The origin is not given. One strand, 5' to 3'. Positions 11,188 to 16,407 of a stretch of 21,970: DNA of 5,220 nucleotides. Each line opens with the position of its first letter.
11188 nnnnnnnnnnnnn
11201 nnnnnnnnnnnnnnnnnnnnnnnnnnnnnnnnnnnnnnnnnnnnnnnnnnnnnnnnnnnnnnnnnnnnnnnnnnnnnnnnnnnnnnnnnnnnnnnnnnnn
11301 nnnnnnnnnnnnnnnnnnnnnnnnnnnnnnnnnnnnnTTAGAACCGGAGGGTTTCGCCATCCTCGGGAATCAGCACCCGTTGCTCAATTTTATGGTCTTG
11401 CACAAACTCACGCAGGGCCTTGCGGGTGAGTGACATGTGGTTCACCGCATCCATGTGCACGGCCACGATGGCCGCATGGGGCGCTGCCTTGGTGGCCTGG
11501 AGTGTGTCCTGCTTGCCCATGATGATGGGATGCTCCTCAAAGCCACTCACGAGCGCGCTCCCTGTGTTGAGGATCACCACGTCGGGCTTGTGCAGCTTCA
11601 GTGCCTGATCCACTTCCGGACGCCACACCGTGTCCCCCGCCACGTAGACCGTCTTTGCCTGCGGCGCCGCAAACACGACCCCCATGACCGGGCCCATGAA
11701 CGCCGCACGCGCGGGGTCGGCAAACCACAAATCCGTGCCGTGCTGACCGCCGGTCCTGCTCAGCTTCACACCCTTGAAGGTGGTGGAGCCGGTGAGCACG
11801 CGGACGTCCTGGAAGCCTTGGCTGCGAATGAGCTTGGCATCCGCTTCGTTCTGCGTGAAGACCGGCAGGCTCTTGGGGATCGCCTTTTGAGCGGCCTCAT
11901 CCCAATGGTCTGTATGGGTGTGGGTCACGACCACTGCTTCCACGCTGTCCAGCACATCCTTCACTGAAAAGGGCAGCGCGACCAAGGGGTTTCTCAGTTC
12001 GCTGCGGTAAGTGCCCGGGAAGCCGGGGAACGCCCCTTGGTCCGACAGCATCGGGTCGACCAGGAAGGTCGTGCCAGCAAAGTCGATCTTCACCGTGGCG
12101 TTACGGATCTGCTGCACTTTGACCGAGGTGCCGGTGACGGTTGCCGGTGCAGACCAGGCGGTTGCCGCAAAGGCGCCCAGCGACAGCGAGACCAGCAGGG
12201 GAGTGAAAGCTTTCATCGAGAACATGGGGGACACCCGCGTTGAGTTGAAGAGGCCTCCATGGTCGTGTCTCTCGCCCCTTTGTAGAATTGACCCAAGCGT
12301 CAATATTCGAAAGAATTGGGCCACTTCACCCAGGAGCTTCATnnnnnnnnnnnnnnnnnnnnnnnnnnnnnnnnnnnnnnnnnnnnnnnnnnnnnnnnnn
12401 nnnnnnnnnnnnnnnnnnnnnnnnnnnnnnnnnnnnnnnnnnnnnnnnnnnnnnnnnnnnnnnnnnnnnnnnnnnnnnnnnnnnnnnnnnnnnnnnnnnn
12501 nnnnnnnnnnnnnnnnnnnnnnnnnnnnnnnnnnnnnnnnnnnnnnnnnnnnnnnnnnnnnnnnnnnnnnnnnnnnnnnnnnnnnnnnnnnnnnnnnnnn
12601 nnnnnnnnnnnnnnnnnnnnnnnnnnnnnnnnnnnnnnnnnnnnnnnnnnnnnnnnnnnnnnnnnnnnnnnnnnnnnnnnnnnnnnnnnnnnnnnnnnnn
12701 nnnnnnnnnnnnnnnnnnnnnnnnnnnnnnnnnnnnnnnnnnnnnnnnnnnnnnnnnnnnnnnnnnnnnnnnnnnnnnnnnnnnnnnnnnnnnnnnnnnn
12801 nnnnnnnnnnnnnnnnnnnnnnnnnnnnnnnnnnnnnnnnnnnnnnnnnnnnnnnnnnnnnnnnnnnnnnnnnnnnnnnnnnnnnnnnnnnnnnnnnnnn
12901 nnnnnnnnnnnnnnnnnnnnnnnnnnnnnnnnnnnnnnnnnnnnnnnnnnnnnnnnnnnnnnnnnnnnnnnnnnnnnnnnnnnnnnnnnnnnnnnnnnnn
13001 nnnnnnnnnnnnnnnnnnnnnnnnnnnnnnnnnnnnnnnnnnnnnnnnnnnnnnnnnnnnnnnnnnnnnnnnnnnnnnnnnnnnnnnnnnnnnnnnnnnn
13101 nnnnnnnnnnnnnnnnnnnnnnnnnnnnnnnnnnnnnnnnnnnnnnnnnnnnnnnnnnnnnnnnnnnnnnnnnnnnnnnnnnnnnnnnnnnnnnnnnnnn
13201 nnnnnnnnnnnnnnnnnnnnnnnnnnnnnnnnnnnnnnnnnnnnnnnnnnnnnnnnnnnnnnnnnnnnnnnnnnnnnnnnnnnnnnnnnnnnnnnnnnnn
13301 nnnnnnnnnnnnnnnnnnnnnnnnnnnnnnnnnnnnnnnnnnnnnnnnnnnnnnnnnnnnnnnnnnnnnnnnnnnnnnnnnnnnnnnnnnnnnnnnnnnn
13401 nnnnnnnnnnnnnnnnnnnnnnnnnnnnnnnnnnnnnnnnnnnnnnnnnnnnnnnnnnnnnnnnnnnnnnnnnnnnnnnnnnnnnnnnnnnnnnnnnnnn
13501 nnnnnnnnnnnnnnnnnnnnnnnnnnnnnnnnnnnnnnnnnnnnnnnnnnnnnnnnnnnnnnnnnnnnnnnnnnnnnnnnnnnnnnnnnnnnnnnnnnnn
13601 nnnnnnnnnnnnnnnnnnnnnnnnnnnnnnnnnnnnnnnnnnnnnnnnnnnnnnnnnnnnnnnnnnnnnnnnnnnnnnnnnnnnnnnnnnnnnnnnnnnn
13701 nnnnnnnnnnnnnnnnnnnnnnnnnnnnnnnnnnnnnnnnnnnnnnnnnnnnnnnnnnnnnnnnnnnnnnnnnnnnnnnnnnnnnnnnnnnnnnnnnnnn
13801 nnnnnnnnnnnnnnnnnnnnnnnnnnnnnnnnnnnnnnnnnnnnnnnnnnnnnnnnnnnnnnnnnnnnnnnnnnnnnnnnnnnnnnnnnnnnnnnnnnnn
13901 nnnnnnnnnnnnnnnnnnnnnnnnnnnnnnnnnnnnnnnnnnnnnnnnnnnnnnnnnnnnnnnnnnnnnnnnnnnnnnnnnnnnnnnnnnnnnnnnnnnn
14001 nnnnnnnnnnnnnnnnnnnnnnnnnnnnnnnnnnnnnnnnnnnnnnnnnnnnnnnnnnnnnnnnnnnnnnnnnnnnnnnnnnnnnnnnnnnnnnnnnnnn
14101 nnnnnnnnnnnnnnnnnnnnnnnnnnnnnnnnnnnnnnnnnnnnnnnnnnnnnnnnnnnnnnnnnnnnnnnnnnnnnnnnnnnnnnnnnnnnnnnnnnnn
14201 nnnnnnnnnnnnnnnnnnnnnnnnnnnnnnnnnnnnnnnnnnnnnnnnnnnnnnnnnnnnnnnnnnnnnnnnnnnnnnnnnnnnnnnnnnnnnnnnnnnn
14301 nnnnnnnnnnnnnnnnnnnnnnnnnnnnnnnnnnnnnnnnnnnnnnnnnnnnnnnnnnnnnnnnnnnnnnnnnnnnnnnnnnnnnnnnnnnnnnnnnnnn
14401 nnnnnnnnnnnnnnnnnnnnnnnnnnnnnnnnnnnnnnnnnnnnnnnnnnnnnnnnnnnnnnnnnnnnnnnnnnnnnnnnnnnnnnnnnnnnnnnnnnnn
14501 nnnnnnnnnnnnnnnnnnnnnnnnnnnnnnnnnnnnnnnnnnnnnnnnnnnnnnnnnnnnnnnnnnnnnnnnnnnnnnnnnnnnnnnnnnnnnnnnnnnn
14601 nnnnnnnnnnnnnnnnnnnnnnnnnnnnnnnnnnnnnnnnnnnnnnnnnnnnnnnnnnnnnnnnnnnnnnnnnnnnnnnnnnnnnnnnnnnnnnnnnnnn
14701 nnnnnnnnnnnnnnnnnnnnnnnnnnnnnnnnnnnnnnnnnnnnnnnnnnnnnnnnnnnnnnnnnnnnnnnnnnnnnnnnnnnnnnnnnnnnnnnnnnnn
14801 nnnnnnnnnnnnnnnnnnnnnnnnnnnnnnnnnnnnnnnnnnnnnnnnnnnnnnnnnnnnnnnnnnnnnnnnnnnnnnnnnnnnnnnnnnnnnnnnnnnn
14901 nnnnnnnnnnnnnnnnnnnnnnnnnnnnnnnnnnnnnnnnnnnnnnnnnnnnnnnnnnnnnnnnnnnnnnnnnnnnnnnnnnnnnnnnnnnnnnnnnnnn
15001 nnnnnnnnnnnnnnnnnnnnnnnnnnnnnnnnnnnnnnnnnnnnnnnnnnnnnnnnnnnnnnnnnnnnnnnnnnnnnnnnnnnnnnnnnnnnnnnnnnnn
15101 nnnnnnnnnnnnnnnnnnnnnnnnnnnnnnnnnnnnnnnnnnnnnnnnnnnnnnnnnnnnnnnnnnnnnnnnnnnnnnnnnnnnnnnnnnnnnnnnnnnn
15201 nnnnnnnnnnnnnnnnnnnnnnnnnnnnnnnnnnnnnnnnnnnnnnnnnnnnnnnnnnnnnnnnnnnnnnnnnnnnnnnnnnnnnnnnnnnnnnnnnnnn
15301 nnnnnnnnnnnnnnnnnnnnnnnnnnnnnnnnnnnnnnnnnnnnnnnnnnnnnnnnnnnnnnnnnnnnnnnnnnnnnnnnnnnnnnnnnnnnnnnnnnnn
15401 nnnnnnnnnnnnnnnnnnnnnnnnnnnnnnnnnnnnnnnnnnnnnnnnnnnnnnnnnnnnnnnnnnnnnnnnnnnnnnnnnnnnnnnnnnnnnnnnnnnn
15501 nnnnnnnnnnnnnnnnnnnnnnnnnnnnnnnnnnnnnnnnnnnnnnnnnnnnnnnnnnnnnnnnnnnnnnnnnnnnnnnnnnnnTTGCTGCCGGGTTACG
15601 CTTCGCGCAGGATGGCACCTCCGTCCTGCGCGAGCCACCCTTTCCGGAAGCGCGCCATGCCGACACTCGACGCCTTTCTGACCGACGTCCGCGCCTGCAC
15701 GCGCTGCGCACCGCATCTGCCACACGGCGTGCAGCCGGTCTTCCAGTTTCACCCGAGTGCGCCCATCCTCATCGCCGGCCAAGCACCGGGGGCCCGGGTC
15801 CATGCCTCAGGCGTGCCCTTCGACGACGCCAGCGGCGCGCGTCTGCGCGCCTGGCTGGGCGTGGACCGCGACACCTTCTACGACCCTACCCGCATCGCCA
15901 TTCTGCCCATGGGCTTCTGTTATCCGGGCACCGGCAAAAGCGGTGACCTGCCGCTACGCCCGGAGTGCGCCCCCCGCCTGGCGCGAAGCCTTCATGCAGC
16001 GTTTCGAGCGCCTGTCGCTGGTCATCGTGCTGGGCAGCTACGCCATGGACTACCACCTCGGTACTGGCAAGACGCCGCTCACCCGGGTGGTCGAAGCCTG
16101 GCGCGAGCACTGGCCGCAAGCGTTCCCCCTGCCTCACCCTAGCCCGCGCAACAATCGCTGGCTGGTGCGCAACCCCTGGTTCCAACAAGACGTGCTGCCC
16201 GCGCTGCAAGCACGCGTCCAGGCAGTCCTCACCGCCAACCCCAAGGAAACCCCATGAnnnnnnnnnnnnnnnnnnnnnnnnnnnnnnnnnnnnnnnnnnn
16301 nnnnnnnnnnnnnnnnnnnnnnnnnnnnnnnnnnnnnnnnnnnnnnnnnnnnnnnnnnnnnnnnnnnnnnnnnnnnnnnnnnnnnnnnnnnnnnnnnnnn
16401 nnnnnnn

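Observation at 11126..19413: Tn402-family res-hunter caught in the plasmid res site with intact ATATG target duplication; integron replaced by chromosomal cargo and tniBQR lost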

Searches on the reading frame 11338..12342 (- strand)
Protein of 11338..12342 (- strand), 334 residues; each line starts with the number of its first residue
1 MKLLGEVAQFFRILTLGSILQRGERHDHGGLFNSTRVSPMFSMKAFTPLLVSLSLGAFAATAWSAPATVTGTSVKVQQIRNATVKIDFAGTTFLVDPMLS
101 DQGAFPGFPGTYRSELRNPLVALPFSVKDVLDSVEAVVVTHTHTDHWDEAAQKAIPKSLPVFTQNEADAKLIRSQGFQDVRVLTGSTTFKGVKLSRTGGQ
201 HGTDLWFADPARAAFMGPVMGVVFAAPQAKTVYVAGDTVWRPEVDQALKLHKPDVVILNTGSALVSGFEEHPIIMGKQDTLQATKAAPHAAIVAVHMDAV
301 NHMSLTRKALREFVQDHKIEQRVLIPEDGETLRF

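Call 5: search_protein_families(library=pfam, proteins=[window:11338-12342:-])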
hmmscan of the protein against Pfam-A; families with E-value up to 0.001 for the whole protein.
window:11338-12342:- (334 aa): 2 families
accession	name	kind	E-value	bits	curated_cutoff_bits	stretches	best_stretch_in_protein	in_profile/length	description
PF12706.13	Lactamase_B_2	-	4e-14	53.1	27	1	91-297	1-200/200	Beta-lactamase superfamily domain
PF13483.12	Lactamase_B_3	-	3e-08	34.2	24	1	77-291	3-155/160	Beta-lactamase superfamily domain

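Call 53: search_protein_families(library=pfam, proteins=[window:11338-12216:-])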
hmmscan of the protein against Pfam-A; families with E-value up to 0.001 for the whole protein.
window:11338-12216:- (292 aa): 2 families
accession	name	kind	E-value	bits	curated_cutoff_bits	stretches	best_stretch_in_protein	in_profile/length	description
PF12706.13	Lactamase_B_2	-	2.9e-14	53.6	27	1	49-255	1-200/200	Beta-lactamase superfamily domain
PF13483.12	Lactamase_B_3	-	2e-08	34.8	24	1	35-250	3-156/160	Beta-lactamase superfamily domain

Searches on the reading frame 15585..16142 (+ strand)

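Call 5: search_protein_families(library=pfam, proteins=[window:15585-16142:+])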
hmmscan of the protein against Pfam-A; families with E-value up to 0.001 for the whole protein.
window:15585-16142:+ (185 aa): 1 family
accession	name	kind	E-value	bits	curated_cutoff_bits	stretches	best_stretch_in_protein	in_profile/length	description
PF03167.25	UDG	-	3.9e-10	40.4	24.3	1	55-136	4-79/141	Uracil DNA glycosylase superfamily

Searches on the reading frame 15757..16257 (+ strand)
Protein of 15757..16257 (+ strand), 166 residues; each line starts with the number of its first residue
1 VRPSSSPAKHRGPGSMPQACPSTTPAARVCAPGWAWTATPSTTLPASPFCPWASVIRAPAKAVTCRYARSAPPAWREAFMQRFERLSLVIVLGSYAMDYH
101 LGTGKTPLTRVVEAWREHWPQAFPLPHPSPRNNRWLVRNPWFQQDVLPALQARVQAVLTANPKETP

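Call 53: search_protein_families(library=pfam, proteins=[window:15757-16257:+])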
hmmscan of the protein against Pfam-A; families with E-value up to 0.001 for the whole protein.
window:15757-16257:+ (166 aa): 1 family
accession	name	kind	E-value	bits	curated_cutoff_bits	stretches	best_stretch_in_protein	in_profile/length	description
PF03167.25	UDG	-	1.3e-07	32.3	24.3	1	82-151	81-141/141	Uracil DNA glycosylase superfamily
